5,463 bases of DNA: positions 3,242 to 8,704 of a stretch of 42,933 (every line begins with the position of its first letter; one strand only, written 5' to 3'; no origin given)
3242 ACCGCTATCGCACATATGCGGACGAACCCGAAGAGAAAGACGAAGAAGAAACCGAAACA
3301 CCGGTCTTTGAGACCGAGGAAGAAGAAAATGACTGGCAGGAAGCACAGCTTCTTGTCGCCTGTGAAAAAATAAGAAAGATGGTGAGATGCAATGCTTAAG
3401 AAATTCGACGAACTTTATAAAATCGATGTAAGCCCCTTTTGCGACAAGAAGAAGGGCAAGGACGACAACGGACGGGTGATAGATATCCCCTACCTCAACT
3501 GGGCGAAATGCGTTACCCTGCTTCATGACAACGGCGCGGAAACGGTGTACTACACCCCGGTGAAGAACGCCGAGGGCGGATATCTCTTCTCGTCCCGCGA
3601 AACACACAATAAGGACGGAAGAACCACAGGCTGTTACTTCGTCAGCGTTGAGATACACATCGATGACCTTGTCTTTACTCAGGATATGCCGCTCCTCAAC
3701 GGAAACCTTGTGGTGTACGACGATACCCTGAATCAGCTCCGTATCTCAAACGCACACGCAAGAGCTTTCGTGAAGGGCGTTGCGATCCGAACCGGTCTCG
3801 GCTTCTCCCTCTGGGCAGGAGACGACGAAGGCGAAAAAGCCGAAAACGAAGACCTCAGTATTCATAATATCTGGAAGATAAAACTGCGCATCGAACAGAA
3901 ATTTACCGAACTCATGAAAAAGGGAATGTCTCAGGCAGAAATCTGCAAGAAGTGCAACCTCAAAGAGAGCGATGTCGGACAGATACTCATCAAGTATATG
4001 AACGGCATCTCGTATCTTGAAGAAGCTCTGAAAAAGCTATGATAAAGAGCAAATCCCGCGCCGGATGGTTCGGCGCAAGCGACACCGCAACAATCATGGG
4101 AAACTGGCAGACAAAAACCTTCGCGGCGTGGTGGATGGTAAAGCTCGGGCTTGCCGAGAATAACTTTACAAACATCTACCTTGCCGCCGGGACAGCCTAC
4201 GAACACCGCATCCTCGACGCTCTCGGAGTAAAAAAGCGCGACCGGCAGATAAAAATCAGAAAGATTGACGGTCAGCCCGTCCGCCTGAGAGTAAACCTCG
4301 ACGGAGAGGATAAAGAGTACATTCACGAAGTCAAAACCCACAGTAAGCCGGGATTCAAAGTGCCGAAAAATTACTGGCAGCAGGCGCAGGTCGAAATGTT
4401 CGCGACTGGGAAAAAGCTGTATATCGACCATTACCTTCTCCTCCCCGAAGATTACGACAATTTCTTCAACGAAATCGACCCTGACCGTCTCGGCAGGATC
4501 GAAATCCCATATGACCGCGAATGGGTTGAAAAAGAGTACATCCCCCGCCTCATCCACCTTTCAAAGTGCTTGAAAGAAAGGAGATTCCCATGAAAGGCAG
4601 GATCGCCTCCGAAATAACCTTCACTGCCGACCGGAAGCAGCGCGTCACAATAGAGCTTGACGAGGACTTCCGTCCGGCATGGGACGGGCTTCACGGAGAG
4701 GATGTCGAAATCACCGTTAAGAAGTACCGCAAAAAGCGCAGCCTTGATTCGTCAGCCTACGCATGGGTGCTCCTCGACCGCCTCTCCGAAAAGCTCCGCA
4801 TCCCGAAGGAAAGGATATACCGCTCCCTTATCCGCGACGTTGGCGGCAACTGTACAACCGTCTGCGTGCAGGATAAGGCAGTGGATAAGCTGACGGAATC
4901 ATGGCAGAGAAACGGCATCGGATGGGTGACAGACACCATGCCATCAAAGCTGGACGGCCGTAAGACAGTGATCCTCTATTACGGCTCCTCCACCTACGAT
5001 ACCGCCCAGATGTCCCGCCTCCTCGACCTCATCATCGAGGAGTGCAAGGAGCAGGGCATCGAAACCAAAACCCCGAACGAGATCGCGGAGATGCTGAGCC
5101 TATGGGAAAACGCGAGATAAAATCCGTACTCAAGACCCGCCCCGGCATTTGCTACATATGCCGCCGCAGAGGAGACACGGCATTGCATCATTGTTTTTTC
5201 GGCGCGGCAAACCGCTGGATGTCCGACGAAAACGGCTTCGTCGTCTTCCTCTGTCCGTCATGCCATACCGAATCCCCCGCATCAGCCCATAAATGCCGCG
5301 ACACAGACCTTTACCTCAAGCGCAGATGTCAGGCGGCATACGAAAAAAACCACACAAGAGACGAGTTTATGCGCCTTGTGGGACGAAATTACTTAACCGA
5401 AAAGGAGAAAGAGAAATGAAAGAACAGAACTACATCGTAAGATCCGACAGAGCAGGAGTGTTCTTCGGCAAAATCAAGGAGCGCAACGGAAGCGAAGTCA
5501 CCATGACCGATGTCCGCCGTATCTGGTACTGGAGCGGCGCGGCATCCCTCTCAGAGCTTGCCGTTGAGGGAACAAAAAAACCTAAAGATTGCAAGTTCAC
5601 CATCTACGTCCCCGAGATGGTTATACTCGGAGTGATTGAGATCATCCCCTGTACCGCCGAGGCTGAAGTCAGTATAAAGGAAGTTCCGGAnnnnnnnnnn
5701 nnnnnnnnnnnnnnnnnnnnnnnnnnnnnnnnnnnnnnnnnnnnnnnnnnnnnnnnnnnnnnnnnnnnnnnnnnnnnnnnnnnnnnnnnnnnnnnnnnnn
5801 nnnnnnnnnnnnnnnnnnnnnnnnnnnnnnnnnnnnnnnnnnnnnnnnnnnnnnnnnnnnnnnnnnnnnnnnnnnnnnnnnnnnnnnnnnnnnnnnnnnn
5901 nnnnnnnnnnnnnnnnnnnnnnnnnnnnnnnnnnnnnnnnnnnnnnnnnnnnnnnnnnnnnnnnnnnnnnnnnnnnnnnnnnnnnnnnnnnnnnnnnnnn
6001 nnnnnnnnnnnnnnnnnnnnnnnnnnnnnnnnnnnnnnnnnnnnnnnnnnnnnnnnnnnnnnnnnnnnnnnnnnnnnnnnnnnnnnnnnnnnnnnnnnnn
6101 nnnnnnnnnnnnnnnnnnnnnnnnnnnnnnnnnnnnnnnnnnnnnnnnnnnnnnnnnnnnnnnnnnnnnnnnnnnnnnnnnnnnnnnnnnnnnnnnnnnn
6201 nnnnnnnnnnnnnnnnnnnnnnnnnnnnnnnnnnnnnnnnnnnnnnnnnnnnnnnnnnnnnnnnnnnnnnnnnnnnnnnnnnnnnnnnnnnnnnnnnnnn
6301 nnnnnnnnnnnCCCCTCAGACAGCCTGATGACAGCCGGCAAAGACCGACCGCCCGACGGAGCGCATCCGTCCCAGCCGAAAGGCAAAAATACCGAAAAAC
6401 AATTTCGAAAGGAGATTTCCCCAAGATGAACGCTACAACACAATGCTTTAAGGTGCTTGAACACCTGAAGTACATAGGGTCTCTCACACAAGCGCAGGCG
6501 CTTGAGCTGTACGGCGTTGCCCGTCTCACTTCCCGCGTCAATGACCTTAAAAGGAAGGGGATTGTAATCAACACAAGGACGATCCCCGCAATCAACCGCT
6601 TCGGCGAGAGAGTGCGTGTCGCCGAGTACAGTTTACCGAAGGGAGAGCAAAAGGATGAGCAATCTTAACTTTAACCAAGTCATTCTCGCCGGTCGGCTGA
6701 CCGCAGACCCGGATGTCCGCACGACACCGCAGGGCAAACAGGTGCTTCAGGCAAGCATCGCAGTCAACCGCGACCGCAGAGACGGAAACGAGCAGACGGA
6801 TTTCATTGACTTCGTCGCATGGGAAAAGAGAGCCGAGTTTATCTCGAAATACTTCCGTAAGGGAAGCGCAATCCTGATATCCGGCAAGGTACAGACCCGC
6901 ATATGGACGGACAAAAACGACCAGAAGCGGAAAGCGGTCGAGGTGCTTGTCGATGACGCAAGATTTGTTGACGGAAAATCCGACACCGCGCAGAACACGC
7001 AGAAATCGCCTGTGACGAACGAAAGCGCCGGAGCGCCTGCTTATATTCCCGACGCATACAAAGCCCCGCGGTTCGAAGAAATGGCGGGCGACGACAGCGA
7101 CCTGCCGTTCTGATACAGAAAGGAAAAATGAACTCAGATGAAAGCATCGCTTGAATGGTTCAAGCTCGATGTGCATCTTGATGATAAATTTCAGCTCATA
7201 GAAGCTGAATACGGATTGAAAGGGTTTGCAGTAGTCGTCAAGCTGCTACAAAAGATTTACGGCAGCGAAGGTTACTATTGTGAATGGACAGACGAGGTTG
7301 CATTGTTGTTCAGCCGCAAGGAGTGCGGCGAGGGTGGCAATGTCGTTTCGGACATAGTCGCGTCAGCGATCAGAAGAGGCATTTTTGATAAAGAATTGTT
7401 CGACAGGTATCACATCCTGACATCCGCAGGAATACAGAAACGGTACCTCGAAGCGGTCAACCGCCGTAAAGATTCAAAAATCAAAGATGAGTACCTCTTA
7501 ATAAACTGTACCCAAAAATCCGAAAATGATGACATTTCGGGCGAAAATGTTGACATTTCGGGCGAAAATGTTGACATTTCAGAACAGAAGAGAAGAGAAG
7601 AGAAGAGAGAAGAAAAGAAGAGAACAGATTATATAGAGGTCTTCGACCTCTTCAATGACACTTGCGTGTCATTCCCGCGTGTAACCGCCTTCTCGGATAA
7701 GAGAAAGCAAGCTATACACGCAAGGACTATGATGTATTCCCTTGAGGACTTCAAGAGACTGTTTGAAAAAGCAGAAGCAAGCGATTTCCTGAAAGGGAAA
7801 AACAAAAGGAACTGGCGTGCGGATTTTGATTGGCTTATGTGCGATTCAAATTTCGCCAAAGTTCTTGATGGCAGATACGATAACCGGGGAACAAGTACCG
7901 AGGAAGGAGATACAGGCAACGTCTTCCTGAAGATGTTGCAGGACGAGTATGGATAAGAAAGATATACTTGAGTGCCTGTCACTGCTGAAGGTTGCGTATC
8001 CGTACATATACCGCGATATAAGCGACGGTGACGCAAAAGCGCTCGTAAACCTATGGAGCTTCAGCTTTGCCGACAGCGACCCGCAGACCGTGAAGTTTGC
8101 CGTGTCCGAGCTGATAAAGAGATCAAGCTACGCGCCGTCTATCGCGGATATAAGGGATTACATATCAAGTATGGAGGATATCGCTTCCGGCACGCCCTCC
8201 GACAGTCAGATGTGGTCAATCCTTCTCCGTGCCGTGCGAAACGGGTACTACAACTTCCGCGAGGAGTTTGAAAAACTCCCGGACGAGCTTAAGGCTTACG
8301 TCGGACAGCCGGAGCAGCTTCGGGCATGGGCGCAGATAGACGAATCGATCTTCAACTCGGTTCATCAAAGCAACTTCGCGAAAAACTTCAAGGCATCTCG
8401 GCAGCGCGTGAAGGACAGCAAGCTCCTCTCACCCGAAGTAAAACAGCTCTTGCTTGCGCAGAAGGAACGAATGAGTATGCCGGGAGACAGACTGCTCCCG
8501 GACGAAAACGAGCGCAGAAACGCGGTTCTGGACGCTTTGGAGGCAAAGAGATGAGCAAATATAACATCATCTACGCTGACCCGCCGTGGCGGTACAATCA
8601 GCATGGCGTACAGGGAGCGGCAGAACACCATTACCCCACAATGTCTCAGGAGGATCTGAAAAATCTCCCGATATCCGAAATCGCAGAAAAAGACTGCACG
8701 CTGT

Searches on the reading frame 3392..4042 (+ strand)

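Call 71: search_protein_families(library=pfam, proteins=[window:3392-4042:+], max_evalue=0.001)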
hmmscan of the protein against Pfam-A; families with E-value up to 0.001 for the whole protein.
window:3392-4042:+ (216 aa): 1 family
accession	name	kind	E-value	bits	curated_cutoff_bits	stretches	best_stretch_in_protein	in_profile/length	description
PF06378.16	SSAP_Sak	-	6.9e-09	35.9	22.3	1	3-149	1-130/152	Sak Single Strand Annealing Protein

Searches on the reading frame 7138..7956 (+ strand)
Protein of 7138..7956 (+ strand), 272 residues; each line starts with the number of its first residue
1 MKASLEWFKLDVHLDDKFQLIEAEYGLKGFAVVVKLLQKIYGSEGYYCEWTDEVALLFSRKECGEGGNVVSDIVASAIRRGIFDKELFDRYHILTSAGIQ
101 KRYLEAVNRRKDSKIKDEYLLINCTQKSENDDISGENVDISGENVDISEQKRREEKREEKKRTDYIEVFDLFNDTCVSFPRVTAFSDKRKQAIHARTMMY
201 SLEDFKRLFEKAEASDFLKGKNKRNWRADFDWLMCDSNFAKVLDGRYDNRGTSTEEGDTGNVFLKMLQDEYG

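Call 71: search_protein_families(library=pfam, proteins=[window:7138-7956:+], max_evalue=0.001)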
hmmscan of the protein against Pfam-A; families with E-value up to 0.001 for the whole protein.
window:7138-7956:+ (272 aa): 1 family
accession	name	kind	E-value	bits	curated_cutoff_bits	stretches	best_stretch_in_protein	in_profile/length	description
PF14297.12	Lin1244_N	-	4.4e-27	95.1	25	1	7-99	1-95/95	Lin1244/Lin1753-like, N-terminal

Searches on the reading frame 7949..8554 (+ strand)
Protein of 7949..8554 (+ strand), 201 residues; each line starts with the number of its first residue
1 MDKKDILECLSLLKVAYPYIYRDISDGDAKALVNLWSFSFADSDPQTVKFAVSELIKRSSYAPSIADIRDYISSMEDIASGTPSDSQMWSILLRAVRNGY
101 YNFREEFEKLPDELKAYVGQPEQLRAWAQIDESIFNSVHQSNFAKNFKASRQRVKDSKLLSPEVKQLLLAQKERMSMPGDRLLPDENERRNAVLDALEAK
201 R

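Call 71: search_protein_families(library=pfam, proteins=[window:7949-8554:+], max_evalue=0.001)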
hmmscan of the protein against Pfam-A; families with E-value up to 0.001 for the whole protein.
window:7949-8554:+ (201 aa): 1 family
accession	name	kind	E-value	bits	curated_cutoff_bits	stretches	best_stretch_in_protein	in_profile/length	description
PF11417.13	Inhibitor_G39P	-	1.4e-10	41.9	22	1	3-68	2-68/69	Loader and inhibitor of phage G40P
